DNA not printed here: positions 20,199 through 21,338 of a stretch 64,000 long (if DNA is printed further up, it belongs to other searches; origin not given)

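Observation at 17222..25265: Candidate phosphorylation-wired Psp/ESCRT-III-like envelope-stress system: FHA-sigma54 activator, three membrane kinases, PspA-like gene and TPR protein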

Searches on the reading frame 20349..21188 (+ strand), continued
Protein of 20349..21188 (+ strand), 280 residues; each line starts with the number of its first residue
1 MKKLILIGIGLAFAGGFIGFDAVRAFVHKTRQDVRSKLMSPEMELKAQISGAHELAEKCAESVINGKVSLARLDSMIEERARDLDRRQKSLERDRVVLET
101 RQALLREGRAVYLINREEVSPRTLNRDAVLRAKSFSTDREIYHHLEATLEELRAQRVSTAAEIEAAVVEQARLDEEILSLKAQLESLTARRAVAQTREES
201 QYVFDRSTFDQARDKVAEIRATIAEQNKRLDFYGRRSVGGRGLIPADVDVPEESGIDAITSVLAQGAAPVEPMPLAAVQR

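Call 43: search_protein_families(library=pfam, alignment_id=A2, max_evalue=0.01)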
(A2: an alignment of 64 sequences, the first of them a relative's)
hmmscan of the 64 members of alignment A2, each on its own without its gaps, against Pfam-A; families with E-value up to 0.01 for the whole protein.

A. member 1, P0001 (280 aa): 0 families

B. families by the number of members that match (of 64 scanned): 54 families (the first 25 are shown)
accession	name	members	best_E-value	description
PF04012.17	PspA_IM30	11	8.9e-07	PspA/IM30 family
PF25541.1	TBCA_PH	4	0.0039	PH domain-containing proteins, TBCA domain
PF13870.11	CCDC113_CCDC96_CC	3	0.00048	CCDC113/CCDC96, coiled-coil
PF06818.20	Fez1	3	0.0016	Fez1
PF11932.13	DUF3450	3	0.0046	Protein of unknown function (DUF3450)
PF04102.17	SlyX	2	4.1e-05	SlyX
PF05615.18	THOC7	2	0.00012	Tho complex subunit 7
PF14712.11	Snapin_Pallidin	2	0.00036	Snapin/Pallidin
PF05837.17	CENP-H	2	0.00077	Centromere protein H (CENP-H)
PF19220.6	Rod_CreS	2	0.0018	Crescentin, rod domain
PF08614.16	ATG16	2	0.0036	Autophagy protein 16 (ATG16)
PF06156.18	YabA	2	0.0045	Initiation control protein YabA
PF16516.10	CC2-LZ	2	0.0048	Leucine zipper of domain CC2 of NEMO, NF-kappa-B essential modulator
PF06419.17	COG6_N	2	0.0064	Conserved oligomeric complex COG6, N-terminal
PF11488.14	Lge1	2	0.0077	Transcriptional regulatory protein LGE1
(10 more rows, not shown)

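Call 44: search_solved_structures(query=A2, max_evalue=10, show_alignments=2)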
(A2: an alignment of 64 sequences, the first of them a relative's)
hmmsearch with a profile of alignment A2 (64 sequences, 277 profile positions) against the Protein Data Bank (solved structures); distinct sequences matched with E-value up to 10: 133 (the best 60 are shown).
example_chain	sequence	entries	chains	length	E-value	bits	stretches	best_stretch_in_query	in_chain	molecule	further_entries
7saf_A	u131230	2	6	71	0.00016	24.3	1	29-92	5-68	General control transcription factor GCN4/M protein chimera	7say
4gkw_A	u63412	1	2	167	0.00072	22.1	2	66-184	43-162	Spindle assembly abnormal protein 6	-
2xzr_A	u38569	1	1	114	0.0013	21.2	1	33-100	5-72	IMMUNOGLOBULIN-BINDING PROTEIN EIBD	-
3he4_A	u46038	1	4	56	0.0025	20.4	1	29-80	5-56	SYNZIP6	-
8esq_h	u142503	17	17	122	0.0026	20.3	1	165-267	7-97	60S ribosomal protein L35 | Large ribosomal subunit protein uL29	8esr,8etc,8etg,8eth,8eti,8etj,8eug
8qox_B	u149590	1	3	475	0.0031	20.1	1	53-105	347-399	Conserved membrane protein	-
6gaj_A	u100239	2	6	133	0.0078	18.7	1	25-99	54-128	Outer capsid protein sigma-1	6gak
2yo3_A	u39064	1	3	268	0.0085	18.6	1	33-89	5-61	GENERAL CONTROL PROTEIN GCN4, PUTATIVE INNER MEMBRANE PROTEIN, GENERAL CONTROL PROTEIN GCN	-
6gao_A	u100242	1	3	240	0.0086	18.6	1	27-103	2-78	Outer capsid protein sigma-1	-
5aps_A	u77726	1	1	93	0.0089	18.6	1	29-89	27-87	GENERAL CONTROL PROTEIN GCN4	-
4lin_A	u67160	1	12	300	0.009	18.5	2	50-121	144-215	Tail needle protein gp26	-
7o97_A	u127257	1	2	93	0.0096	18.4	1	46-102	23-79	hypothetical protein UY81_C0065G0003 from Candidatus Giovannonibacteria bacterium converte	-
2d3e_A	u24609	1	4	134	0.012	18.2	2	34-94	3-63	General control protein GCN4 and Tropomyosin 1 alpha chain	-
5xg2_A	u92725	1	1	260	0.013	18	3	28-104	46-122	Chromosome partition protein Smc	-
9dsm_A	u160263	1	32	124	0.015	17.8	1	144-217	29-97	Sjogren's Syndrome Nuclear Autoantigen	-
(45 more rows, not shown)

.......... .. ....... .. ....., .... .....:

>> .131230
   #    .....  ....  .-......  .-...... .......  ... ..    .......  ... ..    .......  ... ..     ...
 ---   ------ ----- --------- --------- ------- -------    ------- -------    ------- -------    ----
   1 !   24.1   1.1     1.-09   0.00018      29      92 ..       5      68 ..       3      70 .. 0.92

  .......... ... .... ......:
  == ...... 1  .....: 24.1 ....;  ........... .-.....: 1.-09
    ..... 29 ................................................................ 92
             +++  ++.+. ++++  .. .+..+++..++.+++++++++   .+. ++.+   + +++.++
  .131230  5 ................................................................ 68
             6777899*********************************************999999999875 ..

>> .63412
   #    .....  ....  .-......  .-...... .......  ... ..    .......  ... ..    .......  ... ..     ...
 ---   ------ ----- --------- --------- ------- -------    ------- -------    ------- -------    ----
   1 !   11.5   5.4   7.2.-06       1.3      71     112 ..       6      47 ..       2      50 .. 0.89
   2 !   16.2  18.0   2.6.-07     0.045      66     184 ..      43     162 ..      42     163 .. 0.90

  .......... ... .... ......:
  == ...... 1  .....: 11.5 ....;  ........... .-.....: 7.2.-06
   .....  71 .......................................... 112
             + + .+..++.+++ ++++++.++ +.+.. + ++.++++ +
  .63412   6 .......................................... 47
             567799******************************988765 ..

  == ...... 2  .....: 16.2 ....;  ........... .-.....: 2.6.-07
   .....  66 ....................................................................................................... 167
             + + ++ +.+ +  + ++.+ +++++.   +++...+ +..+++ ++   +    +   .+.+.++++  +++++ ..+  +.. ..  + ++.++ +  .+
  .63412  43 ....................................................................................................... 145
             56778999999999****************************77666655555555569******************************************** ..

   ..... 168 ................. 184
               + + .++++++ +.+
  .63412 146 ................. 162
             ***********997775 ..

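Call 54: find_encoding_contigs(protein=P0002, flank=6000, max_places=2)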
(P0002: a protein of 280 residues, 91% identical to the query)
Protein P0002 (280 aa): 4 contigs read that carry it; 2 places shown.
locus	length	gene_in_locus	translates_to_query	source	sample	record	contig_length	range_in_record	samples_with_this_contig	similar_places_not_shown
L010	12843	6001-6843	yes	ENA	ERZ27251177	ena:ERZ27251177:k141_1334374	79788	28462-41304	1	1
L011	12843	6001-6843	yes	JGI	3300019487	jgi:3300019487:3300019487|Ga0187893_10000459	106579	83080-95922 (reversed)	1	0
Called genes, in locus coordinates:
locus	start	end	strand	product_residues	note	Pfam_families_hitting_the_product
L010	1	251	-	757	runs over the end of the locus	PF13185:GAF_2 (weak), PF01590:GAF, PF13185:GAF_2, PF13492:GAF_3, PF02518:HATPase_c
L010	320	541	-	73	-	-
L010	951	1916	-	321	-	PF05175:MTS, PF13489:Methyltransf_23 (weak), PF13649:Methyltransf_25 (weak), PF13847:Methyltransf_31, PF08241:Methyltransf_11 (weak)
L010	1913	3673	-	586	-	PF00999:Na_H_Exchanger, PF02254:TrkA_N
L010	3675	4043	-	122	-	PF02537:CRCB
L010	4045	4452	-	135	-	PF02577:BFN_dom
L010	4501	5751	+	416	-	PF16697:Yop-YscD_cpl, PF00498:FHA, PF00158:Sigma54_activat, PF14532:Sigma54_activ_2, PF07728:AAA_5 (weak), PF25601:AAA_lid_14, PF02954:HTH_8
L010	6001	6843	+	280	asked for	-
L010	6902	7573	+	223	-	-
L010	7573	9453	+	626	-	PF00069:Pkinase, PF03109:ABC1 (faint), PF07714:PK_Tyr_Ser-Thr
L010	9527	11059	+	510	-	PF00069:Pkinase, PF01636:APH (faint), PF07714:PK_Tyr_Ser-Thr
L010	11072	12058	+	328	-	PF06089:Asparaginase_II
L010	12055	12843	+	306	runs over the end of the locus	PF01256:Carb_kinase, PF02110:HK (weak), PF08543:Phos_pyr_kin (weak)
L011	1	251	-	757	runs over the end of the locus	PF13185:GAF_2 (weak), PF01590:GAF, PF13185:GAF_2, PF13492:GAF_3, PF02518:HATPase_c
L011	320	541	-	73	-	-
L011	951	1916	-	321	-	PF05175:MTS, PF13489:Methyltransf_23 (weak), PF13649:Methyltransf_25 (weak), PF13847:Methyltransf_31, PF08241:Methyltransf_11 (weak)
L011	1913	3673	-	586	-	PF00999:Na_H_Exchanger, PF02254:TrkA_N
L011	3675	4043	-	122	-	PF02537:CRCB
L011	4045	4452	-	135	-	PF02577:BFN_dom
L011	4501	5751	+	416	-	PF16697:Yop-YscD_cpl, PF00498:FHA, PF00158:Sigma54_activat, PF14532:Sigma54_activ_2, PF07728:AAA_5 (weak), PF25601:AAA_lid_14, PF02954:HTH_8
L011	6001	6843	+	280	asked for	-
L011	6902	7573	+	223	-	-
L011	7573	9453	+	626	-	PF00069:Pkinase, PF03109:ABC1 (faint), PF07714:PK_Tyr_Ser-Thr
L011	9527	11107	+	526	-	PF00069:Pkinase, PF01636:APH (faint), PF07714:PK_Tyr_Ser-Thr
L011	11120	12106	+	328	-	PF06089:Asparaginase_II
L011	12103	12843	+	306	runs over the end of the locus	PF01256:Carb_kinase, PF02110:HK (weak), PF08543:Phos_pyr_kin (weak)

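Call 55: find_encoding_contigs(protein=P0123, flank=8000, max_places=3)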
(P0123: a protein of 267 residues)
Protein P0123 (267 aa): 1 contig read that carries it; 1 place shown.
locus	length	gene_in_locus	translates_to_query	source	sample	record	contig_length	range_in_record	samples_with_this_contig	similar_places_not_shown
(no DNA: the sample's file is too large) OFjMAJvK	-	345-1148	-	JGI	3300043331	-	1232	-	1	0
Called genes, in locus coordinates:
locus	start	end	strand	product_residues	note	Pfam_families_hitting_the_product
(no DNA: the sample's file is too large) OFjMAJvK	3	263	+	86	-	?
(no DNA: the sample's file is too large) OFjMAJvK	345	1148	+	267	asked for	-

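Call 68: find_encoding_contigs(protein=P0124, flank=8000, max_places=2)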
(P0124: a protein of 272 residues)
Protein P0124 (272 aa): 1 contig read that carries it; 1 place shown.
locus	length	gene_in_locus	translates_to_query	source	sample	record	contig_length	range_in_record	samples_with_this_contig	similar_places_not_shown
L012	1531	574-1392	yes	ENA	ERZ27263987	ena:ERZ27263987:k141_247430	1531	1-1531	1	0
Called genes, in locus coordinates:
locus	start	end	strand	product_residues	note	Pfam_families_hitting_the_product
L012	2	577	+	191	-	?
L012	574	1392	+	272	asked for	-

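Call 69: find_encoding_contigs(protein=P0127, flank=8000, max_places=2)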
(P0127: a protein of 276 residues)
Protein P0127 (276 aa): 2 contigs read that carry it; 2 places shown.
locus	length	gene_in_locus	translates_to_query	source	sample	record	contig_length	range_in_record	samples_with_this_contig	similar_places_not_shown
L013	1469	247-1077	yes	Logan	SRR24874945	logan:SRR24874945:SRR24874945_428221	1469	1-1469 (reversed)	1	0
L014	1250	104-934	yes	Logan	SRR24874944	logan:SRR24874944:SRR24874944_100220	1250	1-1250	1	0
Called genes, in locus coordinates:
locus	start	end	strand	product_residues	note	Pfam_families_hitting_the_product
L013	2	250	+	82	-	?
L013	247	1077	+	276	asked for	PF04012:PspA_IM30 (weak)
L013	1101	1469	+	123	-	?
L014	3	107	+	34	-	?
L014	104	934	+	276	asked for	PF04012:PspA_IM30 (weak)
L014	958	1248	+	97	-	?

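Call 80: search_protein_families(library=ncbifam, proteins=[window:20349-21188:+, P0091, P0034], max_evalue=0.01)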
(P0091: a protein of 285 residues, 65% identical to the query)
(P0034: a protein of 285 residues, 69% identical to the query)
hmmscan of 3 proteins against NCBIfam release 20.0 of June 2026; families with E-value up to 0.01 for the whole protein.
window:20349-21188:+ (280 aa): 1 family
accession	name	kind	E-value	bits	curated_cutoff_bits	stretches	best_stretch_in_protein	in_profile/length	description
TIGR02168.1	SMC_prok_B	equivalog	0.0031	15.3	567.35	1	44-230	268-458/1181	chromosome segregation protein SMC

P0091 (285 aa): 2 families
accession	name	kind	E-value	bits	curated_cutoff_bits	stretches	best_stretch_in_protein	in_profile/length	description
TIGR02169.1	SMC_prok_A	equivalog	0.00031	18.5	729.4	1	143-263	851-966/1165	chromosome segregation protein SMC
NF043058.1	T4SS_LegC2C7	subfamily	0.0028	16.7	350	1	143-198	111-166/348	LegC2/C7 family Dot/Icm T4SS effector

P0034 (285 aa): 3 families
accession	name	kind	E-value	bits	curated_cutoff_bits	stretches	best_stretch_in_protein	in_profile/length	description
TIGR04523.1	Mplasa_alph_rch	subfamily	0.0042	15.1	270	1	122-230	99-203/745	helix-rich protein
NF043058.1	T4SS_LegC2C7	subfamily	0.0046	16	350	1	144-199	112-167/348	LegC2/C7 family Dot/Icm T4SS effector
TIGR02168.1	SMC_prok_B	equivalog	0.0083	13.9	567.35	0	47-231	742-927/1181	chromosome segregation protein SMC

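Call 84: search_protein_families(library=pfam, proteins=[L006:205-1890:+, L009:1523-3217:+, L006:2386-4100:+], max_evalue=0.01)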
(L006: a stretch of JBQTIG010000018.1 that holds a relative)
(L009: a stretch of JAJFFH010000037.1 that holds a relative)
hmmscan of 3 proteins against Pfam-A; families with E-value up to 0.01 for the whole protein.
L006:205-1890:+ (562 aa): 17 families
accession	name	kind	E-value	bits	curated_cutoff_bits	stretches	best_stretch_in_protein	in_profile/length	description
PF00158.32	Sigma54_activat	-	8.6e-65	218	20.2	1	273-434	2-167/168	Sigma-54 interaction domain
PF25601.1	AAA_lid_14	-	1.5e-18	66.9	27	1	440-509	1-78/87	AAA+ ATPase lid domain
PF14532.12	Sigma54_activ_2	-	9e-17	62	25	1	273-439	1-138/138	Sigma-54 interaction domain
PF00498.31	FHA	-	9.3e-16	58.5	20.7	1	22-83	1-65/67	FHA domain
PF02954.25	HTH_8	-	2.5e-13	50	22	1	519-560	1-42/42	Bacterial regulatory protein, Fis family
PF16697.10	Yop-YscD_cpl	-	8.3e-09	36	33.2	1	5-87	1-86/94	Inner membrane component of T3SS, cytoplasmic domain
PF07728.20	AAA_5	-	1e-08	35.8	22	1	296-416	2-125/139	AAA domain (dynein-related subfamily)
PF13384.12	HTH_23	-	1.1e-05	25.6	24.6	1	520-560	2-41/50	Homeodomain-like domain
PF01590.32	GAF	-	0.00011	23.2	22.4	1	155-253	11-130/133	GAF domain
PF01078.27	Mg_chelatase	-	0.00017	21.5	20.3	0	351-394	93-136/207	Magnesium chelatase, subunit ChlI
PF13518.12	HTH_28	-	0.00032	21.2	25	1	524-560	1-36/52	Helix-turn-helix domain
PF09862.15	DUF2089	-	0.00041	20.4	33.4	1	529-559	9-39/47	Domain of unknown function (DUF2089)-HTH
PF00004.35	AAA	-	0.00057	20.8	21.2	1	296-414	1-110/131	ATPase family associated with various cellular activities (AAA)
PF13556.12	HTH_30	-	0.001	19.3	27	1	529-558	5-34/59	PucR C-terminal helix-turn-helix domain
PF13185.12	GAF_2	-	0.0011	19.7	28.6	1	175-255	49-134/136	GAF domain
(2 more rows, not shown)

L009:1523-3217:+ (565 aa): 14 families
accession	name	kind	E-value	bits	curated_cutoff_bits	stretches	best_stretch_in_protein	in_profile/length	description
PF00158.32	Sigma54_activat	-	2.2e-66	223.1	20.2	1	273-434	2-167/168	Sigma-54 interaction domain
PF25601.1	AAA_lid_14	-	3.7e-19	68.8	27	1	440-515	1-85/87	AAA+ ATPase lid domain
PF00498.31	FHA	-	9.8e-17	61.6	20.7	1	22-83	1-65/67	FHA domain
PF14532.12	Sigma54_activ_2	-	2.1e-16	60.9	25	1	273-439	1-138/138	Sigma-54 interaction domain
PF02954.25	HTH_8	-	6.5e-14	51.8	22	1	522-563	1-42/42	Bacterial regulatory protein, Fis family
PF16697.10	Yop-YscD_cpl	-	1.3e-12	48.3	33.2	1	6-93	2-92/94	Inner membrane component of T3SS, cytoplasmic domain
PF07728.20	AAA_5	-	1.3e-06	28.9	22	1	296-414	2-123/139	AAA domain (dynein-related subfamily)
PF01078.27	Mg_chelatase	-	0.00033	20.6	20.3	0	351-413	93-157/207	Magnesium chelatase, subunit ChlI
PF00004.35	AAA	-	0.00059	20.7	21.2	1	296-414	1-110/131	ATPase family associated with various cellular activities (AAA)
PF07724.20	AAA_2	-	0.0012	19.4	27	1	295-390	5-101/166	AAA domain (Cdc48 subfamily)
PF13191.12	AAA_16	-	0.0025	18.8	32.6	1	280-388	10-120/167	AAA ATPase domain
PF01590.32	GAF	-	0.0033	18.4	22.4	0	183-250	55-127/133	GAF domain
PF13185.12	GAF_2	-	0.0068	17.1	28.6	0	162-253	36-132/136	GAF domain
PF09862.15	DUF2089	-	0.0089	16.1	33.4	0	539-562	16-39/47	Domain of unknown function (DUF2089)-HTH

L006:2386-4100:+ (571 aa): 4 families
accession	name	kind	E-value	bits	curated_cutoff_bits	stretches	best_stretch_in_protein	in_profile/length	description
PF00069.31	Pkinase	-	9.1e-49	166.6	31.7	1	49-253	1-198/263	Protein kinase domain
PF07714.23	PK_Tyr_Ser-Thr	-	4.8e-32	111.7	23.1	1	51-255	3-208/258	Protein tyrosine and serine/threonine kinase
PF01636.29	APH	-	3.6e-07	30.6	23.2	0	63-152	13-104/239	Phosphotransferase enzyme family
PF03109.22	ABC1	-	3.2e-05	23.6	22.9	0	123-203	144-224/244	ABC1 atypical kinase-like domain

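Call 91: search_protein_families(library=pfam, proteins=[L003:2064-2762:+, L003:3352-6330:-, L003:6331-6948:-, L003:6949-7941:-, L004:1427-2188:-], max_evalue=0.001)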
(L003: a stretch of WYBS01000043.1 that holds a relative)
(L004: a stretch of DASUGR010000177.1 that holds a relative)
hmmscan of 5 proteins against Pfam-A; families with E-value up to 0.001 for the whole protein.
L003:2064-2762:+ (233 aa): 1 family
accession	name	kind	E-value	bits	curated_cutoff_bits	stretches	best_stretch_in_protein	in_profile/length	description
PF11335.13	DUF3137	-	0.00012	22.4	26.1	1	145-208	40-101/139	Protein of unknown function (DUF3137)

L003:3352-6330:- (992 aa): 5 families
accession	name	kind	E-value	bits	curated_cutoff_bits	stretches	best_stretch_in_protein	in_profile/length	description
PF14522.11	Cytochrome_C7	-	2.8e-19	69.1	24.8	1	81-151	12-67/67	Cytochrome c7 and related cytochrome c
PF14537.11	Cytochrom_c3_2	-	6.6e-15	55.8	25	0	554-643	8-79/79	Cytochrome c3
PF09699.15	Paired_CXXCH_1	-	4e-13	49.2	20.6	1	425-460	9-39/41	Doubled CXXCH motif (Paired_CXXCH_1)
PF01292.26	Ni_hydr_CYTB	-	7.2e-07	29.6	30.1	1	651-810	24-179/179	Prokaryotic cytochrome b561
PF22678.1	Cytochrom_c_NrfB-like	-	0.00059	20.7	27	0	85-154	1-69/89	Cytochrome c-type protein NrfB-like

L003:6331-6948:- (205 aa): 0 families

L003:6949-7941:- (330 aa): 2 families
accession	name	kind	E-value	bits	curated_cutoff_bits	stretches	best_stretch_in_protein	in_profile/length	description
PF02469.27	Fasciclin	-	3.1e-14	53.7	22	1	55-160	3-121/123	Fasciclin domain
PF04832.17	SOUL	-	5.8e-11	43.2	27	1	196-322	29-172/173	SOUL heme-binding protein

L004:1427-2188:- (253 aa): 1 family
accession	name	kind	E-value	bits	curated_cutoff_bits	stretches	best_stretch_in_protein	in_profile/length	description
PF07589.16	PEP-CTERM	-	6.9e-08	32.7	20.7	1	228-250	1-24/24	PEP-CTERM motif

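Call 95: find_related_loci(query=A5, collection=metagenome_contigs, flank=8000)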
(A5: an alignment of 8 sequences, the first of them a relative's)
Query A5 (276 aa) in metagenome_contigs; peptide patterns used: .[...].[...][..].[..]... (x = any residue, [..] = any of these).
198 stretches matched a pattern; 10 encode a relative of the query (tblastn E <= 1e-3); 10 distinct loci.
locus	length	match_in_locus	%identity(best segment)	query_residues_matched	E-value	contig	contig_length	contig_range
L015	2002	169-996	100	1-276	0e+0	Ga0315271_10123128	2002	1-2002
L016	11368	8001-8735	62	21-266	3e-86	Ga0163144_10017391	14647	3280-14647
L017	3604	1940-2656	46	1-249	1e-60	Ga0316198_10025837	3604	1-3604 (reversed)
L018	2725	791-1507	46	1-249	7e-61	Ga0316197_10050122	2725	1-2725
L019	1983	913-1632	47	3-239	3e-55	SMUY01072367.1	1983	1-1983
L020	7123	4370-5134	43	1-264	2e-50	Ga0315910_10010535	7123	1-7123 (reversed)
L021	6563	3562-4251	43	1-239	5e-47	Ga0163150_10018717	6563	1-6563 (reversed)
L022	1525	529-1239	40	1-239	3e-47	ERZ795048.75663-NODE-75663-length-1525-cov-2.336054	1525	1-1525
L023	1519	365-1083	67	1-265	5e-38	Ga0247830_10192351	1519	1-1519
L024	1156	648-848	60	17-83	7e-21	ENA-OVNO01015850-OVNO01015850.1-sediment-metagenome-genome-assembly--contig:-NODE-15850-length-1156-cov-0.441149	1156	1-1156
